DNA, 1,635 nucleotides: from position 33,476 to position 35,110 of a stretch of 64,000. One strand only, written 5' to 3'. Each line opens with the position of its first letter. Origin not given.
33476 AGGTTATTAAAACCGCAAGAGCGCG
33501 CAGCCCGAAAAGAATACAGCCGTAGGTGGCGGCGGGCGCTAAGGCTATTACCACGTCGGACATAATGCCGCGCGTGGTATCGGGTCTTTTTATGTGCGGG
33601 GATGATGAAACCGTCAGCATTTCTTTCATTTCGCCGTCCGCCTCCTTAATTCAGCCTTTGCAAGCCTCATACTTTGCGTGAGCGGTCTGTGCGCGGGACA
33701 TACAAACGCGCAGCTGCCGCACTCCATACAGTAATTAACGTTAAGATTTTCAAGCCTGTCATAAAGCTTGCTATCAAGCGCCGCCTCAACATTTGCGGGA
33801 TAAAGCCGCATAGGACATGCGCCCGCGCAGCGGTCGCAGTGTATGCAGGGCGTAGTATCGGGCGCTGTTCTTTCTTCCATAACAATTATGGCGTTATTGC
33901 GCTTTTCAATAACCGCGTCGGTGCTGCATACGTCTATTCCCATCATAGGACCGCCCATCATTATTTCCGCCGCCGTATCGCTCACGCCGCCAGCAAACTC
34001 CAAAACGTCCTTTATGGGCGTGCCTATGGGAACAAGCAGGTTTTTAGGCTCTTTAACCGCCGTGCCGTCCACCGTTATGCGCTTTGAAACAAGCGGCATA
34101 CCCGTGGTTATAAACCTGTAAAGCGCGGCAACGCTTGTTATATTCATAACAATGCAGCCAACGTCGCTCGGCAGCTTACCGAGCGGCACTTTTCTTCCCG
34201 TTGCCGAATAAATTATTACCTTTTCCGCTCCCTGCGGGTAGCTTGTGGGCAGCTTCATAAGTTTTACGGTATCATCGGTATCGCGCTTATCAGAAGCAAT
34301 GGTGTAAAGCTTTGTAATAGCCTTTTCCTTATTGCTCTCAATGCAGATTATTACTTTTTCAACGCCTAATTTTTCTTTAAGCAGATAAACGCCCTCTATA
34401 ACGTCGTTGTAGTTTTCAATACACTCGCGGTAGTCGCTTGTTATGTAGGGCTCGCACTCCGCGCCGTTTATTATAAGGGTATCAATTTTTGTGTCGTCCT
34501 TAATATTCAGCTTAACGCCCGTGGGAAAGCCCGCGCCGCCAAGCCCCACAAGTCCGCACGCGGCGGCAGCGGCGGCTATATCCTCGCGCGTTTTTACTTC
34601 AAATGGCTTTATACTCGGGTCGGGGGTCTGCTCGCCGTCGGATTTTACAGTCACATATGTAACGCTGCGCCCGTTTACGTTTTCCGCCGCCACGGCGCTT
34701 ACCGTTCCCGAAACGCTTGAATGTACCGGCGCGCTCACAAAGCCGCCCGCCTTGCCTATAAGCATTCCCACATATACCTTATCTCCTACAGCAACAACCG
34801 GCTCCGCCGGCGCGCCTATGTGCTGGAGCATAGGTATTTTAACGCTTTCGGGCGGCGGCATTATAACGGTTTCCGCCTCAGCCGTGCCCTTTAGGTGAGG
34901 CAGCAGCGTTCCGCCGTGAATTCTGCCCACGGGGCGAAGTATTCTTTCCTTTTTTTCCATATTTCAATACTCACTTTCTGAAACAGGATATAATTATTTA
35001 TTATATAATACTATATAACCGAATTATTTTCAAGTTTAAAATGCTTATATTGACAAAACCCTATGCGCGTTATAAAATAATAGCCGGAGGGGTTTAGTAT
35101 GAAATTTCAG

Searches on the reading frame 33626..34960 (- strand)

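Call 90: search_protein_families(library=pfam, proteins=[window:33626-34960:-], max_evalue=0.00001)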
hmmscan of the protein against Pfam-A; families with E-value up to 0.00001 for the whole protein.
window:33626-34960:- (444 aa): 6 families
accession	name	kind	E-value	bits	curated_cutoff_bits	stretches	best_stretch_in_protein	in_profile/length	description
PF01512.22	Complex1_51K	-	2e-46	158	31.2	1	134-281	3-149/150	Nuo51 FMN-binding domain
PF13375.12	RnfC_N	-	1.8e-25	89.4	25.6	1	13-110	2-101/101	RnfC Barrel sandwich hybrid domain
PF10531.15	SLBB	-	5.4e-14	52.2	27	1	295-343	2-55/55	SLBB domain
PF13237.11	Fer4_10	-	1.6e-07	31.6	25.5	1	368-422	5-53/53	4Fe-4S dicluster domain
PF13187.11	Fer4_9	-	6.1e-07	29.8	27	0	343-385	10-50/52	4Fe-4S dicluster domain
PF13534.11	Fer4_17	-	6.5e-06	27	22.2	0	372-423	2-58/61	4Fe-4S dicluster domain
